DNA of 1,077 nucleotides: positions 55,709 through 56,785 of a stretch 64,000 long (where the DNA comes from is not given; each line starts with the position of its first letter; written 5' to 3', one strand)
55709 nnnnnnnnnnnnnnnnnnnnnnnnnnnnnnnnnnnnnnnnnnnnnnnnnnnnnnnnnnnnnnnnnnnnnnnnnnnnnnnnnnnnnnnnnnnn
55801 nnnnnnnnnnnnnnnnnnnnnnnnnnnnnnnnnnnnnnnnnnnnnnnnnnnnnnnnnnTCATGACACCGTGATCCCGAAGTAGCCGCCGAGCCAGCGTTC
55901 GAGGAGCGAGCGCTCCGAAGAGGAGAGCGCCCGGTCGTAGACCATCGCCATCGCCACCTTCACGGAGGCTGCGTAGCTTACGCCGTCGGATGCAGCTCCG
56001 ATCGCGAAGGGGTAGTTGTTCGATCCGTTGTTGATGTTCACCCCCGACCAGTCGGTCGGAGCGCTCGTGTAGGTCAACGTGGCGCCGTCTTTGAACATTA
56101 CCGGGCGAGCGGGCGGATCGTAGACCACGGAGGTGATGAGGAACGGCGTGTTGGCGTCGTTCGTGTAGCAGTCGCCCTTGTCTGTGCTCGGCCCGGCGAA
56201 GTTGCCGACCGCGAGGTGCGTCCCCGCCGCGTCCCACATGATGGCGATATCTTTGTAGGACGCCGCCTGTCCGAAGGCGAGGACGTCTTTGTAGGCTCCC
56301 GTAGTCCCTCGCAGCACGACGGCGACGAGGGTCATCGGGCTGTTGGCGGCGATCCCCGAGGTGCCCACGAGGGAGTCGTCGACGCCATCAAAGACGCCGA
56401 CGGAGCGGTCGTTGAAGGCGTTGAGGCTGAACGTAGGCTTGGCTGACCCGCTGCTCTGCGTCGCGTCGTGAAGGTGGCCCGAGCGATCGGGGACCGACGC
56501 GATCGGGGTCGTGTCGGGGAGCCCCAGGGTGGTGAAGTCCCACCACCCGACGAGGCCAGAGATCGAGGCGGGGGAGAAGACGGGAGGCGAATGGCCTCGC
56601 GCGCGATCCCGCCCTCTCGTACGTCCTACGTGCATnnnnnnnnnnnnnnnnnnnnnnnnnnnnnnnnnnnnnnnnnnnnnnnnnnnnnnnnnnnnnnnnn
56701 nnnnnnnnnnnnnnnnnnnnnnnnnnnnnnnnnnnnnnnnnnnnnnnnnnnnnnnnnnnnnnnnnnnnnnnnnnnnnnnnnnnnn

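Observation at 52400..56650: Low-GC island carrying a six-gene minus-strand operon with ATGA coupling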

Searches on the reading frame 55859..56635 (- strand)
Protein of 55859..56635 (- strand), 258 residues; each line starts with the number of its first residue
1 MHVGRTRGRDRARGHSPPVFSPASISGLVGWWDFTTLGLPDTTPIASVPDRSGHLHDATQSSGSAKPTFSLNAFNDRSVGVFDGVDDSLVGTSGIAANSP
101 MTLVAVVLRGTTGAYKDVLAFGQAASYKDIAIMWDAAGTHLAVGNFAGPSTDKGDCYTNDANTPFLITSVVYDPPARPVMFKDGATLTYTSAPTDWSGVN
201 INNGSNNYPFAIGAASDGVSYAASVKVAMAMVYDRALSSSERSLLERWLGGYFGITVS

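Call 6: search_protein_families(library=pfam, proteins=[window:55859-56635:-], max_evalue=1)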
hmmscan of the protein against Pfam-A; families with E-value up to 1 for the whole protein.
window:55859-56635:- (258 aa): 1 family
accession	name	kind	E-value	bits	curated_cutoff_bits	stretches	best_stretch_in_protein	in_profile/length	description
PF22974.1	DUF7029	-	0.0055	17.2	27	1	119-178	30-82/100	Domain of unknown function (DUF7029)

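Call 8: search_protein_families(library=ncbifam, proteins=[window:55859-56635:-], max_evalue=1)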
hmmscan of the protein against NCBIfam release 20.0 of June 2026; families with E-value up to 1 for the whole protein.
window:55859-56635:- (258 aa): 1 family
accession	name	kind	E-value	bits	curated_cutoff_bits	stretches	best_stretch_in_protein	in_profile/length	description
NF007821.0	PRK10530.1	equivalog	0.036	13.3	274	1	113-165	213-262/272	pyridoxal phosphatase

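Call 9: search_protein_families(library=phrogs, proteins=[window:55859-56635:-], max_evalue=1)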
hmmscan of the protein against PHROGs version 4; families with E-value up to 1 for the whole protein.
window:55859-56635:- (258 aa): 3 families
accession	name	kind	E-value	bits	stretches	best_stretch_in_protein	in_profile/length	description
phrog_10356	-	head and packaging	6.8e-10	38.7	1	21-256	381-625/852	virion structural protein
phrog_4390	-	unknown function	2.1e-05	25.2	1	156-247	150-240/253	-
phrog_26616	-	other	0.061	15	1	102-142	45-83/93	lipoprotein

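Call 10: search_protein_families(library=padloc, proteins=[window:55859-56635:-], max_evalue=1)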
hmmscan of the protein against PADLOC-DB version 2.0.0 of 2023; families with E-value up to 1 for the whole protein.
window:55859-56635:- (258 aa): 0 families

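Call 22: find_homologous_proteins(query=window:55859-56635:-, max_evalue=0.001)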
Query window:55859-56635:- (258 aa): 5 proteins with E <= 0.001 among 1677 candidates.
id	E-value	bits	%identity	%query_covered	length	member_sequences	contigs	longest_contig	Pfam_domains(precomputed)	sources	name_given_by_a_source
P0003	4.7e-150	516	89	100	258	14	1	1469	-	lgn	-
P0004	2.3e-132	458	79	100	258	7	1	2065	-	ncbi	-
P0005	6.9e-75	270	52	100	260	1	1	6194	PF13385.14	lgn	-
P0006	6.2e-57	211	46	98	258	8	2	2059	-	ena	-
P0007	4.9e-11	61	89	14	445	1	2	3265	PF00415.25,PF13540.13,PF25384.2,PF25390.2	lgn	-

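Call 23: find_encoding_contigs(protein=P0005, flank=10000, max_places=6)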
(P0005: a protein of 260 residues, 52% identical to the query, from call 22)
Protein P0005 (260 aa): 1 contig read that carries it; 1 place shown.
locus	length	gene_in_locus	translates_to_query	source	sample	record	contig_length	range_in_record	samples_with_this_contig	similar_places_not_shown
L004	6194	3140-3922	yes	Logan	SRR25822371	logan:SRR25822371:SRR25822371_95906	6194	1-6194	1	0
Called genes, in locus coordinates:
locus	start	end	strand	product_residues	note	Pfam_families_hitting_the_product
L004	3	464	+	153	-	?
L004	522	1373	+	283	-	-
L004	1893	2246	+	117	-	-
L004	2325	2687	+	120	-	-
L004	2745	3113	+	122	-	-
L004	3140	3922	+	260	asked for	PF13385:Laminin_G_3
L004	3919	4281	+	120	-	-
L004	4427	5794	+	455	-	-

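Call 24: find_encoding_contigs(protein=P0007, flank=10000, max_places=6)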
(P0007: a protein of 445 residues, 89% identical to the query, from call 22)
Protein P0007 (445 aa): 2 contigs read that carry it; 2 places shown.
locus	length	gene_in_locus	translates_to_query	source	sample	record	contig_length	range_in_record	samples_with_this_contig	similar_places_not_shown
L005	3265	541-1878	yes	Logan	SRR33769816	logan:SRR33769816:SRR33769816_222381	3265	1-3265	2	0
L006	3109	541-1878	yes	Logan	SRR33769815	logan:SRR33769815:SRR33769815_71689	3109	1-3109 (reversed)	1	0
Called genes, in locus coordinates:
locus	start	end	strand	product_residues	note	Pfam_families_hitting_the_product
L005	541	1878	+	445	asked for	PF25390:WD40_RLD, PF25384:Alsin_RLD (faint), PF00415:RCC1 (weak), PF13540:RCC1_2 (weak), PF00415:RCC1, PF13540:RCC1_2, PF00415:RCC1, PF13540:RCC1_2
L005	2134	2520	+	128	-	-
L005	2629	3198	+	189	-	PF01169:GDT1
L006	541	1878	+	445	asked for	PF25390:WD40_RLD, PF25384:Alsin_RLD (faint), PF00415:RCC1 (weak), PF13540:RCC1_2 (weak), PF00415:RCC1, PF13540:RCC1_2, PF00415:RCC1, PF13540:RCC1_2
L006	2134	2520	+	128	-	-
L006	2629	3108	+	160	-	?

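Call 26: search_protein_families(library=phrogs, proteins=[L004:3-464:+, L004:522-1373:+, L004:1893-2246:+, L004:2325-2687:+, L004:2745-3113:+, L004:3140-3922:+, L004:3919-4281:+, L004:4427-5794:+], max_evalue=0.1)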
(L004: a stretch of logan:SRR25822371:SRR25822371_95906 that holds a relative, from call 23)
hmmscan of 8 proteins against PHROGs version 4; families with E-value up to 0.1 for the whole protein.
L004:3-464:+ (153 aa): 1 family
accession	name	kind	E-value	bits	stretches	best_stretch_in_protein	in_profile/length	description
phrog_19188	-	unknown function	0.016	16.2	0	80-90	32-42/52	-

L004:522-1373:+ (283 aa): 1 family
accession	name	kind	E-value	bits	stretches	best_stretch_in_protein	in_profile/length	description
phrog_23245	-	unknown function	0.061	14.7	0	214-254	5-45/100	-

L004:1893-2246:+ (117 aa): 0 families

L004:2325-2687:+ (120 aa): 0 families

L004:2745-3113:+ (122 aa): 0 families

L004:3140-3922:+ (260 aa): 1 family
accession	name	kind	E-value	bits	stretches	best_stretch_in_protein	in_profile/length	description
phrog_10356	-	head and packaging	1.1e-15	57.9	1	17-258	377-625/852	virion structural protein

L004:3919-4281:+ (120 aa): 0 families

L004:4427-5794:+ (455 aa): 0 families

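Call 27: search_protein_families(library=pfam, proteins=[L004:3-464:+, L004:522-1373:+, L004:1893-2246:+, L004:2325-2687:+, L004:2745-3113:+, L004:3140-3922:+, L004:3919-4281:+, L004:4427-5794:+], max_evalue=0.1)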
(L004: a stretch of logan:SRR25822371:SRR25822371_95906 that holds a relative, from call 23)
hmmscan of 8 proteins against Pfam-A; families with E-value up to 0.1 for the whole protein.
L004:3-464:+ (153 aa): 1 family
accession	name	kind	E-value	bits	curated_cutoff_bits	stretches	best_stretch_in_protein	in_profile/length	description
PF25478.1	EGF_Mua-3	-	0.041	14.4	27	1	100-126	1-29/48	Transmembrane cell adhesion receptor mua-3-like, EGF-like domain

L004:522-1373:+ (283 aa): 0 families

L004:1893-2246:+ (117 aa): 0 families

L004:2325-2687:+ (120 aa): 0 families

L004:2745-3113:+ (122 aa): 1 family
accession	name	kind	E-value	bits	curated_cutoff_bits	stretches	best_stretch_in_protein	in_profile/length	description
PF13609.12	Porin_4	-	0.0016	18.8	27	1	12-71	226-284/310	Gram-negative porin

L004:3140-3922:+ (260 aa): 1 family
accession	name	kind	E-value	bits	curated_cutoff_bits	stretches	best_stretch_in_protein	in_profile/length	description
PF13385.13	Laminin_G_3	-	5.6e-08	33.5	27.6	1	87-243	4-149/151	Concanavalin A-like lectin/glucanases superfamily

L004:3919-4281:+ (120 aa): 0 families

L004:4427-5794:+ (455 aa): 0 families

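Call 30: search_dna_similar(query=window:55859-56635:-, collection=phages, mode=protein, max_evalue=0.001, max_rows=15)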
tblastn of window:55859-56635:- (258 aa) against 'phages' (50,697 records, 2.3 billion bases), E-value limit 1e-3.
No match.

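Call 41: search_solved_structures(query=window:55859-56635:-, max_evalue=1)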
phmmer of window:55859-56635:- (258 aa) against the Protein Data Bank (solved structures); distinct sequences matched with E-value up to 1: 0.

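Call 54: find_related_loci(query=A5, collection=genome_contigs, flank=10000)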
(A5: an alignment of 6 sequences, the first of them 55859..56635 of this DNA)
Query A5 (258 aa) in genome_contigs; peptide patterns used: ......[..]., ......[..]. (x = any residue, [..] = any of these).
61 stretches matched a pattern, but none encodes a relative of the query by tblastn (E <= 1e-3).

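Call 55: find_related_loci(query=A5, collection=viral_contigs, flank=10000)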
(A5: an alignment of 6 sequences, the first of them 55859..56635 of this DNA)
Query A5 (258 aa) in viral_contigs; peptide patterns used: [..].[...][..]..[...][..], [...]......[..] (x = any residue, [..] = any of these).
146 stretches matched a pattern; 18 encode a relative of the query (tblastn E <= 1e-3); 18 distinct loci.
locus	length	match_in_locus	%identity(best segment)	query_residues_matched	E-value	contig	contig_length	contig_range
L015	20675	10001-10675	30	22-257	5e-12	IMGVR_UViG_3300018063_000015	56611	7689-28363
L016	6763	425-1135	25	20-257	2e-11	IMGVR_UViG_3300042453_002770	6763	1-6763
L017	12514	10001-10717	26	18-256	2e-11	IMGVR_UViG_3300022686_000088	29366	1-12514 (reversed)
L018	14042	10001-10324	35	7-107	5e-11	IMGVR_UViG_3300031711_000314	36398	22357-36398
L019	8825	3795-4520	27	20-258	3e-9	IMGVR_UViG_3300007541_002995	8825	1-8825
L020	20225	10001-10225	40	15-89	3e-9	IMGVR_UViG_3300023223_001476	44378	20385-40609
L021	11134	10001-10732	27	9-257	4e-9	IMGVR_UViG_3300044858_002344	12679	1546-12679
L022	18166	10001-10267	35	9-89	4e-8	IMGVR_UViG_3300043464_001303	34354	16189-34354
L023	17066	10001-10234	38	28-107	6e-7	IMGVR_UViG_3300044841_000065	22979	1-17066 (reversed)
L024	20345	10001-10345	33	20-120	2e-6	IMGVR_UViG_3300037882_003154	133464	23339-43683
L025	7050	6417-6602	43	20-75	3e-6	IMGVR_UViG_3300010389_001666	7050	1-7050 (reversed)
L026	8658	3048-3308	35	20-105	8e-6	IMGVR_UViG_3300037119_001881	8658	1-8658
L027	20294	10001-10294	35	19-113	8e-6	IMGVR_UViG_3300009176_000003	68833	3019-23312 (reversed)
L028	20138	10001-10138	46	20-78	3e-5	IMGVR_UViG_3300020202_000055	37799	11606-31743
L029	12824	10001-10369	27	19-139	6e-5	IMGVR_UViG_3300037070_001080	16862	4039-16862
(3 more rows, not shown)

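Call 74: find_related_loci(query=A5, collection=metagenome_contigs, flank=10000)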
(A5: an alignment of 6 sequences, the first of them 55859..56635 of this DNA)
Query A5 (258 aa) in metagenome_contigs; peptide patterns used: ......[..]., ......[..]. (x = any residue, [..] = any of these).
600 stretches matched a pattern (row limit reached: there are more); 16 encode a relative of the query (tblastn E <= 1e-3); 16 distinct loci.
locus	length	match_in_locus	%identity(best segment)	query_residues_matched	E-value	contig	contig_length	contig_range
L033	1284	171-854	28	18-254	7e-15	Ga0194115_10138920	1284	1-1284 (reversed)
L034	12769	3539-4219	30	22-258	6e-14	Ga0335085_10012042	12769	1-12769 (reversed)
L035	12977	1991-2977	32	29-152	3e-12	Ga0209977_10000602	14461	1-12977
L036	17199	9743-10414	25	24-258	5e-12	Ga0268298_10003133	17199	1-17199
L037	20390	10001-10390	32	45-173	3e-10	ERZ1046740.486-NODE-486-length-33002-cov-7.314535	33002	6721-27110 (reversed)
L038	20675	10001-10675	27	19-255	8e-10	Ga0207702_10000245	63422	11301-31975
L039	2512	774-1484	23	20-258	5e-8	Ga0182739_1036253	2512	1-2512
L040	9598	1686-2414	27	6-249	2e-7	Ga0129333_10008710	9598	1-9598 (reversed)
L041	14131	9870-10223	28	8-118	4e-7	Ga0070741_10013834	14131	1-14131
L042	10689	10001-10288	30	38-135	1e-6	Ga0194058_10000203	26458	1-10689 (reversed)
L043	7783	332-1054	26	26-249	2e-6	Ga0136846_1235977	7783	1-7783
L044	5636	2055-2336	36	21-106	5e-6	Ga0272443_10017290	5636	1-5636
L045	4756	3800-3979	41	50-106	1e-5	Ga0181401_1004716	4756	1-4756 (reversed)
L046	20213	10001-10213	39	22-89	1e-5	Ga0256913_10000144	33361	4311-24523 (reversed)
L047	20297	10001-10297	36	22-113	2e-5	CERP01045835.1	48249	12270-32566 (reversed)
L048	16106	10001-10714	27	3-258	1e-6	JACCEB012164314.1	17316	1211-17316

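Call 80: search_protein_families(library=pfam, proteins=[L004:1893-2246:+], max_evalue=1)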
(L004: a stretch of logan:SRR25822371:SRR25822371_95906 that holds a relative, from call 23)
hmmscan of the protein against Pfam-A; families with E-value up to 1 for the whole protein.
L004:1893-2246:+ (117 aa): 0 families

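Call 81: search_protein_families(library=phrogs, proteins=[L004:1893-2246:+], max_evalue=1)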
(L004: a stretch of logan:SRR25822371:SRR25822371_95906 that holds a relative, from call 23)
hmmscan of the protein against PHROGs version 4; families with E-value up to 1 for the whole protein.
L004:1893-2246:+ (117 aa): 0 families
